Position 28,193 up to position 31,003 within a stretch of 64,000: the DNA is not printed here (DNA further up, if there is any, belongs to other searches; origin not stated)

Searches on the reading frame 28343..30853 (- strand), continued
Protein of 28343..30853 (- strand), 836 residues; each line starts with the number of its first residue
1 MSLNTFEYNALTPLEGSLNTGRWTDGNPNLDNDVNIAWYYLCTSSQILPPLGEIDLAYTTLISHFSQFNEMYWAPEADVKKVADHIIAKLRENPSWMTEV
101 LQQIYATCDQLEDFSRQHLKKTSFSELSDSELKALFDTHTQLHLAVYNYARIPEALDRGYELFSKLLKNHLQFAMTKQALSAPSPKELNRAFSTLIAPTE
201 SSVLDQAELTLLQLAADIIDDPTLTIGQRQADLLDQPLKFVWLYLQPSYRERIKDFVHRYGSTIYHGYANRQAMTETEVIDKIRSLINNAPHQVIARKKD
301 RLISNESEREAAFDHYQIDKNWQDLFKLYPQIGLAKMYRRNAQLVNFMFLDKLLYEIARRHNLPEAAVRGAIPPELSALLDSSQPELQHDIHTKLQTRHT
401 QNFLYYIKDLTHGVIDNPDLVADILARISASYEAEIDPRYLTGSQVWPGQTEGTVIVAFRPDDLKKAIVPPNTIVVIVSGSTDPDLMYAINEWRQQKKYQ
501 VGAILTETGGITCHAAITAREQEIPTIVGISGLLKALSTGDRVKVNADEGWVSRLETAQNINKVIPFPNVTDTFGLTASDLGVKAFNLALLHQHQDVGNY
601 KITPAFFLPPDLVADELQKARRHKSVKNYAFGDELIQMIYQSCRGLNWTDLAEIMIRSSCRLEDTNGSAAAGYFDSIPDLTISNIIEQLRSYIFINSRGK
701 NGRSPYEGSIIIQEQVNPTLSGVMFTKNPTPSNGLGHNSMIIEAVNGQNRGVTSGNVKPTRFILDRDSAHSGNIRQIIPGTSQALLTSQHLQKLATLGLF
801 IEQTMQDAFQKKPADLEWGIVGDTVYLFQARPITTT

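Call 47: fold_search(model_id=the predicted structure, library=pdb)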
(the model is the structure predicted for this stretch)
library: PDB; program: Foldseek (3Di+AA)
matches with E <= 10: 804; with E <= 0.001: 27
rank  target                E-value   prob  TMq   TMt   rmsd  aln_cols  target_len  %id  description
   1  5hv2                  7.2e-12  1.00  0.24  0.24  16.1       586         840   15  Rifampin phosphotransferase G527Y mutant from Listeria monocytogenes (released 2016-03-30)
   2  5fbu                  4.9e-11  1.00  0.24  0.26  19.3       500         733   16  Crystal structure of rifampin phosphotransferase RPH-Lm from Listeria monocytogenes in complex with rifampin-phosphate (released 2015-12-30)
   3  5fbt                  5.4e-11  1.00  0.24  0.25  19.3       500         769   16  Crystal structure of rifampin phosphotransferase RPH-Lm from Listeria monocytogenes in complex with rifampin (released 2015-12-30)
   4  5hv1                  1.4e-10  1.00  0.23  0.23  19.4       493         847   16  Rifampin phosphotransferase in complex with AMPPNP and rifampin from Listeria monocytogenes (released 2016-03-30)
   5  5fbs                  2.4e-10  1.00  0.22  0.23  18.8       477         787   15  Crystal structure of rifampin phosphotransferase RPH-Lm from Listeria monocytogenes in complex with ADP and magnesium (released 2016-01-13)
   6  5hv6_A                1.0e-09  1.00  0.24  0.60   6.4       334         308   19  The ATP binding domain of rifampin phosphotransferase from Listeria monocytogenes (released 2016-03-30)
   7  5hv3                  1.1e-09  1.00  0.22  0.22  14.9       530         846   15  Rifampin phosphotransferase G527Y mutant in complex with AMPPNP from Listeria monocytogenes (released 2016-03-30)
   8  5hv6_B                2.8e-09  1.00  0.23  0.59   6.4       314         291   15  The ATP binding domain of rifampin phosphotransferase from Listeria monocytogenes (released 2016-03-30)
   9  2ols                  2.3e-08  1.00  0.24  0.27   6.0       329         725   16  The crystal structure of the phosphoenolpyruvate synthase from Neisseria meningitidis (released 2007-02-20)
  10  9goj                  3.3e-07  1.00  0.19  0.41   9.4       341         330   17  Crystal structure of HpeI from Rhodococcus rhodochrous GD02 (released 2025-05-21)
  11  2e28                  5.0e-06  1.00  0.12  0.17   1.9       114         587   29  Crystal structure analysis of pyruvate kinase from Bacillus stearothermophilus (released 2008-02-05)
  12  3t05_A                3.0e-05  1.00  0.12  0.17   1.9       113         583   27  Crystal structure of S. aureus Pyruvate Kinase (released 2011-10-26)
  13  7cnr_B                3.8e-05  1.00  0.11  0.59   4.5       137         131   26  Crystal structure of Thermococcus kodakaraensis aconitase X (apo-form) (released 2021-06-16)
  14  7cnr_D                5.1e-05  1.00  0.12  0.63   4.7       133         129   25  Crystal structure of Thermococcus kodakaraensis aconitase X (apo-form) (released 2021-06-16)
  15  2r82                  9.6e-05  1.00  0.12  0.11  19.8       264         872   16  Pyruvate phosphate dikinase (PPDK) triple mutant R219E/E271R/S262D adapts a second conformational state (released 2008-01-01)
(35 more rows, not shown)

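Call 48: list_cluster_members(proteins=[P0006, window:28343-30853:-, window:23507-24550:+, window:24560-25168:+, window:25240-25944:-, window:26170-26784:-, window:34349-35797:-, P0007])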
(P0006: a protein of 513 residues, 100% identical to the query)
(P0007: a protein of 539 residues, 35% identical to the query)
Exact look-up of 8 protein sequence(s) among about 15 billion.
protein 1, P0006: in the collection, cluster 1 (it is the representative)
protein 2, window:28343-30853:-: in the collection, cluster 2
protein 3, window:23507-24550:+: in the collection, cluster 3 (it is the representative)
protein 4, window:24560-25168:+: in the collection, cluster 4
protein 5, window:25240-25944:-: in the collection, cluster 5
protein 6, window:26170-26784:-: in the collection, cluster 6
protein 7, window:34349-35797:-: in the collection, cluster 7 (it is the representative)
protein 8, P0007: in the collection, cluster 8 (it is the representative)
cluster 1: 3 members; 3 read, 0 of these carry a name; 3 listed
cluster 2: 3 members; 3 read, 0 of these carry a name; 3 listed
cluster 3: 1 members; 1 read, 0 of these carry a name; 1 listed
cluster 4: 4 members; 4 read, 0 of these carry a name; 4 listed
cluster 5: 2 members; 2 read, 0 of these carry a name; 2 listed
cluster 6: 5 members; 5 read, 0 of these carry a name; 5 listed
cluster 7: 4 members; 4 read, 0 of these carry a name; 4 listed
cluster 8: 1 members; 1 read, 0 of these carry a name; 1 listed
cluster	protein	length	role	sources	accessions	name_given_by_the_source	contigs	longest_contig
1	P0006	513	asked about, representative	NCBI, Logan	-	-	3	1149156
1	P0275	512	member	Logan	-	-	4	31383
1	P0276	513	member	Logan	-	-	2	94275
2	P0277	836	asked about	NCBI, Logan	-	-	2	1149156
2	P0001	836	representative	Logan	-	-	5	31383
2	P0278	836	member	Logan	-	-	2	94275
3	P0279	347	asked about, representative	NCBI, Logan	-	-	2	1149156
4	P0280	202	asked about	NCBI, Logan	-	-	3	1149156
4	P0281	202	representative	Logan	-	-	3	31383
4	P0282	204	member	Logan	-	-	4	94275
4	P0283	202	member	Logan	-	-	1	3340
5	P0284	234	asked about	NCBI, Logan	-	-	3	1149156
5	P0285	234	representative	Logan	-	-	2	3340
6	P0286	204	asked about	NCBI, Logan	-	-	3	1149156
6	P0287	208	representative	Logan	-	-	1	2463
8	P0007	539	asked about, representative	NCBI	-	-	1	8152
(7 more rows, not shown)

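Call 54: search_protein_families(library=pfam, alignment_id=A2, max_evalue=0.001)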
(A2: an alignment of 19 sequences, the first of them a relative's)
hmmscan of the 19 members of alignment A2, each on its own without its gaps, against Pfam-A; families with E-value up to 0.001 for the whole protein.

A. member 1, P0139 (1503 aa): 3 families
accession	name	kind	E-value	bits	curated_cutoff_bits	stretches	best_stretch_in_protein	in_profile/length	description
PF01326.24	PPDK_N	-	4.1e-28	99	27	1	1078-1269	79-316/328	Pyruvate phosphate dikinase, AMP/ATP-binding domain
PF00391.29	PEP-utilizers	-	2.9e-20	72.1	23.1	1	939-1010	1-72/72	PEP-utilising enzyme, mobile domain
PF01966.28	HD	-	1.9e-06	28.6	22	1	1301-1345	3-45/116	HD domain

B. families by the number of members that match (of 19 scanned): 8 families
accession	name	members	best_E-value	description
PF01326.24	PPDK_N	19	4.3e-34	Pyruvate phosphate dikinase, AMP/ATP-binding domain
PF00391.29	PEP-utilizers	19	2.1e-23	PEP-utilising enzyme, mobile domain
PF01966.28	HD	14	2.9e-10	HD domain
PF01048.26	PNP_UDP_1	5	6.6e-27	Phosphorylase superfamily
PF24390.1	PRTase-CE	1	5.2e-26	PRTase-CE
PF13271.11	DUF4062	1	2.3e-25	Domain of unknown function (DUF4062)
PF03704.23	BTAD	1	1.2e-06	Bacterial transcriptional activator domain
PF13428.12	TPR_14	1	0.0008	Tetratricopeptide repeat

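Call 61: find_related_loci(query=A1, collection=viral_contigs, flank=8000)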
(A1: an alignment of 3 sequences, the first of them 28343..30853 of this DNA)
Query A1 (836 aa) in viral_contigs; peptide patterns used: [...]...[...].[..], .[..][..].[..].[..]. (x = any residue, [..] = any of these).
165 stretches matched a pattern, but none encodes a relative of the query by tblastn (E <= 1e-3).

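Call 69: search_protein_families(library=pfam, proteins=[L017:4452-7544:-, L017:7547-8050:-, L017:2314-4287:-, L017:302-2176:+, L018:324-3362:-, L018:3371-4042:-, L020:222-3551:-, L020:3548-4216:-, L020:4162-4956:-, L020:7509-8582:+], max_evalue=0.001)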
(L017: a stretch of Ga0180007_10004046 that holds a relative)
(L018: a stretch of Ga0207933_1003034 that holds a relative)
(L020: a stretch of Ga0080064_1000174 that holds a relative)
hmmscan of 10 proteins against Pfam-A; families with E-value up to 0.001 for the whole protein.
L017:4452-7544:- (1030 aa): 5 families
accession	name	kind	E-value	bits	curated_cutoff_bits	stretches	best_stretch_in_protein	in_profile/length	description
PF10412.15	TrwB_AAD_bind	-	3.8e-14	52.8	20.5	1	414-738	7-318/387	Type IV secretion-system coupling protein DNA-binding domain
PF12696.13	TraG-D_C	-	1.8e-07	31.6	22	1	667-737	1-73/126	TraM recognition site of TraD and TraG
PF01935.23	DUF87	-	6.2e-05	23.6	23.2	1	409-483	9-81/220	Helicase HerA, central domain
PF25199.1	nSTAND_NTPase5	-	7.2e-05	23.1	34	0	417-503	36-124/145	Novel STAND NTPase 5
PF13401.12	AAA_22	-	7.3e-05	23.5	27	0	422-446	5-29/130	AAA domain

L017:7547-8050:- (167 aa): 0 families

L017:2314-4287:- (657 aa): 5 families
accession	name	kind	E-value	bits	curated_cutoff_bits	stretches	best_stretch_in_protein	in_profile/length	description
PF00239.26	Resolvase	-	4.7e-33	114.8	23.3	1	11-156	3-144/145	Resolvase, N terminal domain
PF07508.19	Recombinase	-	1e-18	67.9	21.1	1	179-278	3-100/102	Recombinase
PF12844.13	HTH_19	-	2.7e-09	37.2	30.2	1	589-618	1-30/64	Helix-turn-helix domain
PF13560.12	HTH_31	-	1.5e-07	32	27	0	589-619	3-33/64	Helix-turn-helix domain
PF01381.28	HTH_3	-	1.4e-05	25.5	23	0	594-619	3-28/55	Helix-turn-helix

L017:302-2176:+ (624 aa): 3 families
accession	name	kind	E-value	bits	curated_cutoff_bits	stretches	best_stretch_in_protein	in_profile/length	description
PF03235.19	GmrSD_N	-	3.2e-34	119.2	33.2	1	31-272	3-197/199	GmrSD restriction endonuclease, N-terminal domain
PF07510.16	GmrSD_C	-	3e-15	56.8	23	1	474-615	3-136/138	GmrSD restriction endonucleases, C-terminal domain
PF21918.1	cas_Cpf1_2nd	-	0.00059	20.3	27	0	103-181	124-203/225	CRISPR-associated endonuclease Cpf1 REC2 domain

L018:324-3362:- (1012 aa): 5 families
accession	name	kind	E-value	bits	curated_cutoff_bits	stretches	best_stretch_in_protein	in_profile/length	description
PF10412.15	TrwB_AAD_bind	-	6.2e-08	32.4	20.5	1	408-479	7-72/387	Type IV secretion-system coupling protein DNA-binding domain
PF01935.23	DUF87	-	1.5e-05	25.6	23.2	1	397-455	4-63/220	Helicase HerA, central domain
PF02534.20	T4SS-DNA_transf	-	9.2e-05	21.9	20.1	0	412-488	36-113/468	Type IV secretory system Conjugative DNA transfer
PF12696.13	TraG-D_C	-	0.00017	22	22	1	662-727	2-69/126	TraM recognition site of TraD and TraG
PF13401.12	AAA_22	-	0.00019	22.2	27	0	417-453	6-43/130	AAA domain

L018:3371-4042:- (223 aa): 0 families

L020:222-3551:- (1109 aa): 10 families
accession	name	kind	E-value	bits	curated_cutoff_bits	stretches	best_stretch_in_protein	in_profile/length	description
PF00580.27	UvrD-helicase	-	3.2e-62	211.1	23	1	196-475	2-270/271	UvrD/REP helicase N-terminal domain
PF13361.12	UvrD_C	-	9.6e-26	91.4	25.6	2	727-832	263-348/350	UvrD-like helicase C-terminal domain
PF13245.12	AAA_19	-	1.5e-19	71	25.1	1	199-461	1-134/134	AAA domain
PF12705.13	PDDEXK_1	-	1.6e-10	41.8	22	1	885-1107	7-246/247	PD-(D/E)XK nuclease superfamily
PF06114.19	Peptidase_M78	-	4.7e-08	33.3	22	1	60-164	25-114/123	IrrE N-terminal-like domain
PF13604.12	AAA_30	-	1.1e-05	25.7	27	0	195-285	2-82/191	AAA domain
PF13538.12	UvrD_C_2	-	1.6e-05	25.1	27.4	0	757-784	2-31/52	UvrD-like helicase C-terminal domain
PF13086.12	AAA_11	-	2.2e-05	24.8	27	1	196-264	3-78/257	AAA domain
PF21445.3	ADDB_N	-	2.6e-05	24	26.6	1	217-450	7-230/290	ADDB, N-terminal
PF01443.25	Viral_helicase1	-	5.6e-05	23.5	21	0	416-479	58-123/228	Viral superfamily 1 RNA helicase core domain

L020:3548-4216:- (222 aa): 0 families

L020:4162-4956:- (264 aa): 0 families

L020:7509-8582:+ (357 aa): 1 family
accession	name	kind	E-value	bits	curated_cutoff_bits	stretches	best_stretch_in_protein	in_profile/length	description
PF13814.12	Replic_Relax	-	2.6e-13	50.9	25.3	1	60-280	3-183/191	Replication-relaxation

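Call 98: search_dna_similar(query=P0003, collection=plasmids, mode=protein, max_evalue=1e-10, max_rows=15)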
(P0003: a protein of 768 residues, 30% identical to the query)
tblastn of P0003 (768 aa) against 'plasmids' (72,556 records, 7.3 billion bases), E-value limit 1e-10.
Records with a match: 121; places in all: 124; records where one place covers at least 80% of the query: 0.
Best place of each record, by identity: <60% 121.
By first word of the organism name: Phaeobacter 57; Leisingera 17; Deinococcus 14; Haloterrigena 4; Haladaptatus 3; Natrinema 3; Haloarcula 3; Parasedimentitalea 2; Natribaculum 2; Azospirillum 2; and 13 more.
By predicted mobility (MOB-suite, as given by PLSDB): non-mobilizable 118; mobilizable 3.
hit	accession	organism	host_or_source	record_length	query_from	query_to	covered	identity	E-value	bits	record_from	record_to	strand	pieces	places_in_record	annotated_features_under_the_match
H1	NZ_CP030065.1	Halorubrum sp. PV6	salt water,water sample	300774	356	768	51%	28.3%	6e-23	149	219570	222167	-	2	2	PEP/pyruvate-binding domain-containing protein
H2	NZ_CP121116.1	Roseinatronobacter sp. S2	cell culture,Alkaline Spring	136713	410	764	43%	30.8%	1e-12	159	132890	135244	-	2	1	PEP/pyruvate-binding domain-containing protein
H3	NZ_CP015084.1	Deinococcus radiodurans R1 = ATCC 13939 = DSM 20539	single cell,Irradiated ground pork and ...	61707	396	766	46%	29.1%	8e-27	148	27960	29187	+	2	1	PEP/pyruvate-binding domain-containing protein | PEP-utilizing enzyme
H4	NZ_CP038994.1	Deinococcus radiodurans R1 = ATCC 13939 = DSM 20539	cell culture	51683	396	766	46%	29.1%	8e-27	148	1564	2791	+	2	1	PEP/pyruvate-binding domain-containing protein | PEP-utilizing enzyme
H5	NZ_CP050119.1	Deinococcus radiodurans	whole organism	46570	396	766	46%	29.1%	8e-27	148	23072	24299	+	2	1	PEP/pyruvate-binding domain-containing protein | PEP-utilizing enzyme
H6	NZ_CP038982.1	Deinococcus radiodurans R1 = ATCC 13939 = DSM 20539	cell culture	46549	396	766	46%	29.1%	8e-27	148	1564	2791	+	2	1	PEP/pyruvate-binding domain-containing protein | PEP-utilizing enzyme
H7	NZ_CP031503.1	Deinococcus radiodurans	Single cell,Irradiated ground pork and ...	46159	396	766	46%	29.1%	8e-27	148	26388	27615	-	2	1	PEP/pyruvate-binding domain-containing protein | PEP-utilizing enzyme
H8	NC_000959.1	Deinococcus radiodurans R1 = ATCC 13939 = DSM 20539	-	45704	396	766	46%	29.1%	8e-27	148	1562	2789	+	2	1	PEP/pyruvate-binding domain-containing protein | PEP-utilizing enzyme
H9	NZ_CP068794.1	Deinococcus radiodurans R1 = ATCC 13939 = DSM 20539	cell culture,Orsay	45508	396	766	46%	29.1%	8e-27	148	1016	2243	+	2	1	PEP/pyruvate-binding domain-containing protein | PEP-utilizing enzyme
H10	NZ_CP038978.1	Deinococcus radiodurans R1 = ATCC 13939 = DSM 20539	cell culture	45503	396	766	46%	29.1%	8e-27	148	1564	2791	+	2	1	PEP/pyruvate-binding domain-containing protein | PEP-utilizing enzyme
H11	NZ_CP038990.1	Deinococcus radiodurans R1 = ATCC 13939 = DSM 20539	cell culture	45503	396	766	46%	29.1%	8e-27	148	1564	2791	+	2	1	PEP/pyruvate-binding domain-containing protein | PEP-utilizing enzyme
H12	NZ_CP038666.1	Deinococcus radiodurans R1 = ATCC 13939 = DSM 20539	cell culture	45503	396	766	46%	29.1%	8e-27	148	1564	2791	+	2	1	PEP/pyruvate-binding domain-containing protein | PEP-utilizing enzyme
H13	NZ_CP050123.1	Deinococcus radiodurans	whole organism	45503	396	766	46%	29.1%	8e-27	148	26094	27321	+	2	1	PEP/pyruvate-binding domain-containing protein | PEP-utilizing enzyme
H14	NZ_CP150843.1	Deinococcus radiodurans R1 = ATCC 13939 = DSM 20539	Single cell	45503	396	766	46%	29.1%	8e-27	148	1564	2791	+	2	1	PEP/pyruvate-binding domain-containing protein | PEP-utilizing enzyme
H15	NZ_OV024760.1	Deinococcus radiodurans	-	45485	396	766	46%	29.1%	8e-27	148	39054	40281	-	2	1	PEP/pyruvate-binding domain-containing protein | PEP-utilizing enzyme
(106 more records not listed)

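Call 99: search_dna_similar(query=window:28343-30853:-, collection=phages, mode=protein, max_evalue=0.00001, max_rows=10)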
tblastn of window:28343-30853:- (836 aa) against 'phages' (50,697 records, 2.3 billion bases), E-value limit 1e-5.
Records with a match: 8; places in all: 8; records where one place covers at least 80% of the query: 0.
Best place of each record, by identity: <60% 8.
By first word of the organism name: Listeria 4; Bacteriophage 2; Acinetobacter 2.
By host as written in the record: - 4; Listeria monocytogenes 4.
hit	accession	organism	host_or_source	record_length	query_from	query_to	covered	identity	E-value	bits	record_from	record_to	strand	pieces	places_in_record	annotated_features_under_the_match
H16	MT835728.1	Bacteriophage sp.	human fecal samples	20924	23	556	64%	27.1%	2e-38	161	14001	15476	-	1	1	record has no annotation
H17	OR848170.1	Listeria phage LM 4-14-1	Listeria monocytogenes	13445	709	835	15%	29.0%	4e-7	60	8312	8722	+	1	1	record has no annotation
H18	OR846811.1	Listeria phage LM 4-11-1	Listeria monocytogenes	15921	709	835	15%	29.0%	5e-7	60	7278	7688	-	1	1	record has no annotation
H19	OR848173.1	Listeria phage LM 4-14-1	Listeria monocytogenes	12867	709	835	15%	28.3%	9e-6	56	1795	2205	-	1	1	record has no annotation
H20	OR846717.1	Listeria phage LM 4-11-1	Listeria monocytogenes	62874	709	835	15%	28.3%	9e-6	56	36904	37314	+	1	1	record has no annotation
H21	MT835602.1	Bacteriophage sp.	human fecal samples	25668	476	550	9%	44.0%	5e-6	57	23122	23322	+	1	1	record has no annotation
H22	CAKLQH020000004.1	Acinetobacter phage MD-2021a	not known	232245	476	550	9%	44.0%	7e-6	56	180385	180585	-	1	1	ppsA: phosphoenolpyruvate synthase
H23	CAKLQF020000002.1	Acinetobacter phage MD-2021a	not known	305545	476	550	9%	44.0%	7e-6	56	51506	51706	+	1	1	ppsA: phosphoenolpyruvate synthase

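Call 100: get_annotated_region(hit=H16, flank=7000)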
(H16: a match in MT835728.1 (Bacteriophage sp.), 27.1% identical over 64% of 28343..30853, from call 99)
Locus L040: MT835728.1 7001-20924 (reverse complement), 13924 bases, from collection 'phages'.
description: UNVERIFIED: Bacteriophage sp. clone scaffold_550 genomic sequence.
organism: Bacteriophage sp. (NCBI taxid 38018)
taxonomy: Viruses
host: -; source: human fecal samples; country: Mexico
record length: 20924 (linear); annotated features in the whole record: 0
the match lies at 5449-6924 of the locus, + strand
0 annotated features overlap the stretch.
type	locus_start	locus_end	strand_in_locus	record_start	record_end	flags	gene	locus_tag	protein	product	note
